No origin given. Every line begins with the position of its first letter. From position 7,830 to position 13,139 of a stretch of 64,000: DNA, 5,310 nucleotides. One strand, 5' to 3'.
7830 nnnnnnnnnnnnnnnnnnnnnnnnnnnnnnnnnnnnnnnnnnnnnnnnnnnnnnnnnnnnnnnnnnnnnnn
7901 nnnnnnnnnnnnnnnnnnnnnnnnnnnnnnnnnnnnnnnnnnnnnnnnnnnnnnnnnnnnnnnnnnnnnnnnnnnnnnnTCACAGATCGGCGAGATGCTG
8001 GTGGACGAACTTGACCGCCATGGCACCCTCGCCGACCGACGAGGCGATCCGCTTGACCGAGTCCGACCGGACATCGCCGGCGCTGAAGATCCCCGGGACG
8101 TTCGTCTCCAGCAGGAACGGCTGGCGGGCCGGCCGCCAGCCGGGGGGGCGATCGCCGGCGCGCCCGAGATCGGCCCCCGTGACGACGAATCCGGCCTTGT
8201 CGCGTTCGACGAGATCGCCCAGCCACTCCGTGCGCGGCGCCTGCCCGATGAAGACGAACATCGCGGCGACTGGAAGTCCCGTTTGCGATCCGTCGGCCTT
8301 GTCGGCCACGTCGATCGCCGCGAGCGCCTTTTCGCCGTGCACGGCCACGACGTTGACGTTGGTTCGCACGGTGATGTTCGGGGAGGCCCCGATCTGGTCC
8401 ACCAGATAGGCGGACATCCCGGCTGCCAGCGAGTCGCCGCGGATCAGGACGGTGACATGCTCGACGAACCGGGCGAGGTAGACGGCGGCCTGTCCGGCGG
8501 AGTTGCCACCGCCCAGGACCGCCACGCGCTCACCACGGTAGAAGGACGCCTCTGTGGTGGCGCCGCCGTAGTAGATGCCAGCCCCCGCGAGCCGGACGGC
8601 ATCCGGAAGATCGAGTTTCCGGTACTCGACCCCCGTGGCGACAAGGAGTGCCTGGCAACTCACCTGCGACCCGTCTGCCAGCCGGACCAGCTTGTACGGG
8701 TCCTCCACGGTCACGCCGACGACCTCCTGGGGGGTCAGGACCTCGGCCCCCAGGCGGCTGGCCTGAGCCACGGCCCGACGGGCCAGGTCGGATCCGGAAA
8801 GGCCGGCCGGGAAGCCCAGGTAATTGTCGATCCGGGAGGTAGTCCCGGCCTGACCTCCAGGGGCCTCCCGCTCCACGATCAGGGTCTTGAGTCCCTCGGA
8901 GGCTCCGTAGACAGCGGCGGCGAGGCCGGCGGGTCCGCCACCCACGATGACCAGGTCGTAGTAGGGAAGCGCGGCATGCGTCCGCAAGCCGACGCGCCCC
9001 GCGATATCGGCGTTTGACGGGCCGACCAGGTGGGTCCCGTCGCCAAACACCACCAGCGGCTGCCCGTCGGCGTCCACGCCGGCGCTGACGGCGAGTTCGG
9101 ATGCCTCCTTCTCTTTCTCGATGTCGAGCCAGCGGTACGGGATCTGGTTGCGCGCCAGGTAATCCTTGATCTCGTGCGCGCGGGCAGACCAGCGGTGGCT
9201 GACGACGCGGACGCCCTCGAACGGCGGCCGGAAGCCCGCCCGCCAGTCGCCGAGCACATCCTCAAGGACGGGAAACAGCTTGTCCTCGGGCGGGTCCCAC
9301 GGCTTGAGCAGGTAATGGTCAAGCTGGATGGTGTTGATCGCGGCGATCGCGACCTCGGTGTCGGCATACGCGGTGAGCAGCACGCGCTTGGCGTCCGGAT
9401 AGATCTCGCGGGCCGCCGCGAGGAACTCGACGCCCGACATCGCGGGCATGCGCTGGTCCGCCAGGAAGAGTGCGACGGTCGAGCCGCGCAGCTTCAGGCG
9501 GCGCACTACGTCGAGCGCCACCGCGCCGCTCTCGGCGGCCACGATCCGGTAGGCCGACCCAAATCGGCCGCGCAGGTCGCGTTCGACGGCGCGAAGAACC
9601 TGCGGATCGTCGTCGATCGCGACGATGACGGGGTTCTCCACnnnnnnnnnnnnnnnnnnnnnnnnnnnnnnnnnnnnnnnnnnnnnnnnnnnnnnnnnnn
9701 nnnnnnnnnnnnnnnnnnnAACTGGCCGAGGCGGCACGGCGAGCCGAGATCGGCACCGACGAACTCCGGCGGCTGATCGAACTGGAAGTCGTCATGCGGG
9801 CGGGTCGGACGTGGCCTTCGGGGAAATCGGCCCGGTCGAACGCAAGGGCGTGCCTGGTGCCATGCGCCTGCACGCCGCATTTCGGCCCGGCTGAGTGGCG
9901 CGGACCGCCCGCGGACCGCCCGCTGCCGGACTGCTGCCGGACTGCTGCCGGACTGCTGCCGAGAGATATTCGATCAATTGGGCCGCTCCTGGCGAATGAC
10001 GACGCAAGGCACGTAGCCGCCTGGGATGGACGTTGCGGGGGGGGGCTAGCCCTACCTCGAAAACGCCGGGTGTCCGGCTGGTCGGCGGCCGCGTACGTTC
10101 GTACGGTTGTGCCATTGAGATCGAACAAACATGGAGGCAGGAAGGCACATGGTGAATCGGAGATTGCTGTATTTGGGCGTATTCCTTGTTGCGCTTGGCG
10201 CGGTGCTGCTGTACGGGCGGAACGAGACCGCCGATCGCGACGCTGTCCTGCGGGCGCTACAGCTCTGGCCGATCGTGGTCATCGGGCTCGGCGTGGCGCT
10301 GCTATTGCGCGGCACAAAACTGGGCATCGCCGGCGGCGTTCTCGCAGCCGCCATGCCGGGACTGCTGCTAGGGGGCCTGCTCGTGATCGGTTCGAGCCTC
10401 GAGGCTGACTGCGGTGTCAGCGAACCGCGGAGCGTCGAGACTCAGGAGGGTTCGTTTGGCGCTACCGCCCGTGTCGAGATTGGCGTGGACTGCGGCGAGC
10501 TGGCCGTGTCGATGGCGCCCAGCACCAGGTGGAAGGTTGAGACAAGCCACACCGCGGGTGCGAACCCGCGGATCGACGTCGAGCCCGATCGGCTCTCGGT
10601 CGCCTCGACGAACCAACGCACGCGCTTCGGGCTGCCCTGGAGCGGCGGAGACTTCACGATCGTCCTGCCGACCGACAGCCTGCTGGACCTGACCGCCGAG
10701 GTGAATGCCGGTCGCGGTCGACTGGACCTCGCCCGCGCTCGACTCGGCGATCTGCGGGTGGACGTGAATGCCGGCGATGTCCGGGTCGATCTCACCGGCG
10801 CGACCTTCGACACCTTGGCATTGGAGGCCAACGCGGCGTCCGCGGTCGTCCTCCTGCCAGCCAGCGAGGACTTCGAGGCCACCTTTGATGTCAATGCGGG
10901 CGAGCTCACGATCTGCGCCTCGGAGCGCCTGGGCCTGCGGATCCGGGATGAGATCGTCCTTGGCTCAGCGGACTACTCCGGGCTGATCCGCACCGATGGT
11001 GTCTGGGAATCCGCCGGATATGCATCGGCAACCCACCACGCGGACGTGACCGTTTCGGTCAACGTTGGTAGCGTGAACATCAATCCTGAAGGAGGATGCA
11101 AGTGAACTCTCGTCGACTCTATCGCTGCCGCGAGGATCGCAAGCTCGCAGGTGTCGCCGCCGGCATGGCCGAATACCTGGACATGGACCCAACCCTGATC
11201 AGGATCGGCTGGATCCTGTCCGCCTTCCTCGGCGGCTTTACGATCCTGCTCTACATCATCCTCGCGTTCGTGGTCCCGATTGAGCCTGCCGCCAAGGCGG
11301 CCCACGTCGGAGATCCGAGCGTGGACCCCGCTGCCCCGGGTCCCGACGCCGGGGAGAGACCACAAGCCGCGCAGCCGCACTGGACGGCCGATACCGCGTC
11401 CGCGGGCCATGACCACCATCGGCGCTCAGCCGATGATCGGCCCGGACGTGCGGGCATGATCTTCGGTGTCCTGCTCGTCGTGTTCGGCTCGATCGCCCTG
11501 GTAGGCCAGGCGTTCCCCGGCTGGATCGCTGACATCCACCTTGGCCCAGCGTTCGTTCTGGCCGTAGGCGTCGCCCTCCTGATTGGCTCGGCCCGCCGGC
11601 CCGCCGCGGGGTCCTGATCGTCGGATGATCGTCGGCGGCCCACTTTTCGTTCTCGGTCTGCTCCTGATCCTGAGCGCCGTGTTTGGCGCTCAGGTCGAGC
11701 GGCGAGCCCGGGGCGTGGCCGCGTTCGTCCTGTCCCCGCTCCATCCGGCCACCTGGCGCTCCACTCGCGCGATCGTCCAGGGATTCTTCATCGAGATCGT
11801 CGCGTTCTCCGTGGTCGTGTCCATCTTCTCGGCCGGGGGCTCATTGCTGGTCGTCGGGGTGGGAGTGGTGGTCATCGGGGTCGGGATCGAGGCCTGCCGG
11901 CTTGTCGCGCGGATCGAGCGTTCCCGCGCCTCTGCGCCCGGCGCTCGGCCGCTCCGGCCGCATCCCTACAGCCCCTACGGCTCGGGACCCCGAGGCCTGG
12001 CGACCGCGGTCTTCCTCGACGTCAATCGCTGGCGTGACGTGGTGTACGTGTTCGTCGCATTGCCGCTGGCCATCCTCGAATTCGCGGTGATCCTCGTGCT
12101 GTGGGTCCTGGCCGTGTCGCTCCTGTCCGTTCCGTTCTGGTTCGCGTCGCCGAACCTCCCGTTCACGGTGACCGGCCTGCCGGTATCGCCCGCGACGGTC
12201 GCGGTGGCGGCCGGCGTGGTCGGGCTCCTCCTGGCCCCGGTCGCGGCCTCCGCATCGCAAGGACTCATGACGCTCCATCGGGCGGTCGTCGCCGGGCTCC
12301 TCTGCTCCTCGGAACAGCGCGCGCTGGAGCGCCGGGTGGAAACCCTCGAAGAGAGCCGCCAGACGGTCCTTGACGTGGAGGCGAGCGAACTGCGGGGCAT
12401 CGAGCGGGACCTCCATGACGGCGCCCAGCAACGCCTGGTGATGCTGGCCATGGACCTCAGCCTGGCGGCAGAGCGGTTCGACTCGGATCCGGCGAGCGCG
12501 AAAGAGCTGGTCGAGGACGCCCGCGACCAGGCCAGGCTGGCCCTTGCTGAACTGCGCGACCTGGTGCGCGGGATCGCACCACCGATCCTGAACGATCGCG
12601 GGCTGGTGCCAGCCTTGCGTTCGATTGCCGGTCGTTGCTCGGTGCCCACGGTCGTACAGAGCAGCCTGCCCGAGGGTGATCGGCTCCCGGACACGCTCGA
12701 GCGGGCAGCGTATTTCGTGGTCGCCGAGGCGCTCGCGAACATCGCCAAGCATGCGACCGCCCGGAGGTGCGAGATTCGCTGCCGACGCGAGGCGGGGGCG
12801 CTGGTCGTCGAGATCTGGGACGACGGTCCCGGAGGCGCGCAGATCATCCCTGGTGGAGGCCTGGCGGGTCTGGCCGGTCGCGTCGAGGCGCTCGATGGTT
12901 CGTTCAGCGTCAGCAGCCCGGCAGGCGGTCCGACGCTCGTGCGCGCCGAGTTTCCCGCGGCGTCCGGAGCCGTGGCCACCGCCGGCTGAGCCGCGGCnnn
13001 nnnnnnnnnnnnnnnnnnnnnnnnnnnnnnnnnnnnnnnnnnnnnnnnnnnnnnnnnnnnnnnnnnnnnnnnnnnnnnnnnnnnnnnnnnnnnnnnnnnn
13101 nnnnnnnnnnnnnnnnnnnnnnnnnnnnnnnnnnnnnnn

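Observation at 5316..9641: cNMP-gated two-component system whose response regulator output is a cysteine-less TrxR-like flavoenzyme, co-oriented with a DUF2652-START protein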

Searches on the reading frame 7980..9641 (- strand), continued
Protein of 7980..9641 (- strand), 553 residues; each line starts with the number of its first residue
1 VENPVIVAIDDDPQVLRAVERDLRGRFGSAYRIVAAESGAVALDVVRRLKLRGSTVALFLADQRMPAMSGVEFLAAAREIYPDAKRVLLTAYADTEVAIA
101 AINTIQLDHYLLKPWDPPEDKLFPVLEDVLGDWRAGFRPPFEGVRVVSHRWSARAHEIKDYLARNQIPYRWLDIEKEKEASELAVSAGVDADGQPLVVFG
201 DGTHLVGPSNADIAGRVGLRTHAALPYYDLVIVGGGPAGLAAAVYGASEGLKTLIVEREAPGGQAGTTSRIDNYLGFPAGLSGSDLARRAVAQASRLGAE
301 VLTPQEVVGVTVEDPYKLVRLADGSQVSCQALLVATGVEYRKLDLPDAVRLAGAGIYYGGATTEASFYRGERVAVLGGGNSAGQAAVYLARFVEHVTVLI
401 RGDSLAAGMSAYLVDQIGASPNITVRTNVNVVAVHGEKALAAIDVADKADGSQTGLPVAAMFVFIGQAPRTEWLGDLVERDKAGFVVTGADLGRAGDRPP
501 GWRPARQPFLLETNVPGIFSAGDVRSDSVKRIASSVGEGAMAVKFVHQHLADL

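Call 82: get_annotated_region(hit=H1, flank=5000)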
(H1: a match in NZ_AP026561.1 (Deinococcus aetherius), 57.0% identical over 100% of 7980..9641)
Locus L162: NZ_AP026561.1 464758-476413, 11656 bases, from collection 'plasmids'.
description: Deinococcus aetherius strain ST0316 plasmid pDAETH-1, complete sequence
organism: Deinococcus aetherius (NCBI taxid 200252)
taxonomy: Bacteria; Deinococcota; Deinococci; Deinococcales; Deinococcaceae; Deinococcus; Deinococcus aetherius
host: -; source: -; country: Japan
typing (MOB-suite, as given by PLSDB): non-mobilizable
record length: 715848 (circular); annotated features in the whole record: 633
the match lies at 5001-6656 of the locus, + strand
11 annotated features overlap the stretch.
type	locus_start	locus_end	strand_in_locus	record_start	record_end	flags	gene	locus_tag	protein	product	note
CDS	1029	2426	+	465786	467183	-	-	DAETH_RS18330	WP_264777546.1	ATP-binding protein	-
CDS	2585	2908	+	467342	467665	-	-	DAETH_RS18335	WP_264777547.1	GNAT family N-acetyltransferase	-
CDS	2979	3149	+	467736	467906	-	-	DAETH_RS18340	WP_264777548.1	hypothetical protein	-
CDS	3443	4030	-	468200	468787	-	-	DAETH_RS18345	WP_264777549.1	LysE family translocator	-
CDS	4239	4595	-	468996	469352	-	-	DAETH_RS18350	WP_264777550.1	helix-turn-helix domain-containing protein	-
CDS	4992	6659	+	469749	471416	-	-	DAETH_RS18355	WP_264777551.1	FAD-dependent oxidoreductase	-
CDS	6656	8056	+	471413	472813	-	-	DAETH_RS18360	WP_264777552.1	ATP-binding protein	-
CDS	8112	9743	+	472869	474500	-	-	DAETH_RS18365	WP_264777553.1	DHA2 family efflux MFS transporter permease subunit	GO:0009410 - response to xenobiotic stimulus [Evidence IEA]; GO:0006855 - xenobiotic transmembrane transport [Evidence ...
CDS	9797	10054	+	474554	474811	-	-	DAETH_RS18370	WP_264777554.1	DUF2630 family protein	-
CDS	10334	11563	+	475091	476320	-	-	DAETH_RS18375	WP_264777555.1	low temperature requirement protein A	-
CDS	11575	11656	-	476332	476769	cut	-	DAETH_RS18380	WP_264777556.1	cupin domain-containing protein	-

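Call 83: get_annotated_region(hit=H14, flank=5000)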
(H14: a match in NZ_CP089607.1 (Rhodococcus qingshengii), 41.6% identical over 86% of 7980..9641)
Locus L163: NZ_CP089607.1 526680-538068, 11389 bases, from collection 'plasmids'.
description: Rhodococcus qingshengii strain J1-2 plasmid unnamed, complete sequence
organism: Rhodococcus qingshengii (NCBI taxid 334542)
taxonomy: Bacteria; Actinomycetota; Actinomycetes; Mycobacteriales; Nocardiaceae; Rhodococcus; Rhodococcus qingshengii
host: -; source: cell culture,activated sludge; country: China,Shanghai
typing (MOB-suite, as given by PLSDB): non-mobilizable
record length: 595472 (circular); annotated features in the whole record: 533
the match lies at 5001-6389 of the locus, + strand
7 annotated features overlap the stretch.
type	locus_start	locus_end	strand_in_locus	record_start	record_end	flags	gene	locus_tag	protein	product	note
CDS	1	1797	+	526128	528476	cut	-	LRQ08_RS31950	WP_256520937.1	FdhF/YdeP family oxidoreductase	-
CDS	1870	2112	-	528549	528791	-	-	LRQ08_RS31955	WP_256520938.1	hypothetical protein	-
CDS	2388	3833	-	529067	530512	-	-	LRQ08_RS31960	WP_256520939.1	MFS transporter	-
CDS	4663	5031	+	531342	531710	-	-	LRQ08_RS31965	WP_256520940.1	UBP-type zinc finger domain-containing protein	-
CDS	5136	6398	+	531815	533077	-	-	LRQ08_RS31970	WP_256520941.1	FAD-dependent oxidoreductase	-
CDS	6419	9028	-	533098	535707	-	-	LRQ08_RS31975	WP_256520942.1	helix-turn-helix transcriptional regulator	GO:0006355 - regulation of DNA-templated transcription [Evidence IEA]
CDS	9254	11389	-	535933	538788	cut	-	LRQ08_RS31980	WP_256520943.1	AAA family ATPase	-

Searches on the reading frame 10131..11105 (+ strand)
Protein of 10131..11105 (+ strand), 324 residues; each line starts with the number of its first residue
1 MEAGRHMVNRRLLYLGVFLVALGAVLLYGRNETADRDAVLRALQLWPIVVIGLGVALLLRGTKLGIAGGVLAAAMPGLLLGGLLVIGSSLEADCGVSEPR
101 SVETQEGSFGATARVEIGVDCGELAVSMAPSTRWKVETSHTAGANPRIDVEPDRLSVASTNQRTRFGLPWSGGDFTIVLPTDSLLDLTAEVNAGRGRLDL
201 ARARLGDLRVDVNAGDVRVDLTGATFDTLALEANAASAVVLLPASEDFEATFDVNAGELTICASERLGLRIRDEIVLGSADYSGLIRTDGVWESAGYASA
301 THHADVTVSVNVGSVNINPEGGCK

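Call 9: search_protein_families(library=pfam, proteins=[window:10131-11105:+], max_evalue=0.001)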
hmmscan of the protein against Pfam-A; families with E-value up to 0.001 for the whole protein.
window:10131-11105:+ (324 aa): 2 families
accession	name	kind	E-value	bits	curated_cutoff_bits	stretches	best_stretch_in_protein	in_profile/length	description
PF18917.5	LiaI-LiaF-like_TM1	-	9.6e-05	22.8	27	1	15-58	3-42/42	LiaI-LiaF-like transmembrane region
PF22570.1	LiaF-TM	-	0.00014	23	27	1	15-85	2-69/98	LiaF transmembrane domain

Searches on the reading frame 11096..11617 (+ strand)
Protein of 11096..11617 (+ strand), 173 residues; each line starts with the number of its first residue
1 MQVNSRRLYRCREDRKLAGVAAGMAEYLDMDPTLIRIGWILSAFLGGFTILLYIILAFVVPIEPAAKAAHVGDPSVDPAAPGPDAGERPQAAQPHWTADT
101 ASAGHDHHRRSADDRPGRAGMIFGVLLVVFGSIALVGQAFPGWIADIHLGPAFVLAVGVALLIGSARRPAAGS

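Call 9: search_protein_families(library=pfam, proteins=[window:11096-11617:+], max_evalue=0.001)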
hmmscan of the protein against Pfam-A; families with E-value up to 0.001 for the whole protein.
window:11096-11617:+ (173 aa): 1 family
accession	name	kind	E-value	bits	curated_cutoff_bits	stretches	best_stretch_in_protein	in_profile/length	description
PF04024.17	PspC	-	3e-22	78.6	25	1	6-62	1-57/58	PspC domain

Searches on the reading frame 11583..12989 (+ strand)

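Call 9: search_protein_families(library=pfam, proteins=[window:11583-12989:+], max_evalue=0.001)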
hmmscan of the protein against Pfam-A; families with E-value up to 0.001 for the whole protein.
window:11583-12989:+ (468 aa): 4 families
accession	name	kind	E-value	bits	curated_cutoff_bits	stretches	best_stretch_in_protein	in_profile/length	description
PF13796.11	Sensor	-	5.8e-21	75.6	28.2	1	66-240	4-162/162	Putative sensor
PF07730.19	HisKA_3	-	2.6e-14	53.9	24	1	269-334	1-66/68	Histidine kinase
PF02518.31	HATPase_c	-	1.7e-06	28.9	26.4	1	373-459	3-109/111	Histidine kinase-, DNA gyrase B-, and HSP90-like ATPase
PF13581.12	HATPase_c_2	-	2e-06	28.3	27.4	1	368-417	24-77/127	Histidine kinase-like ATPase domain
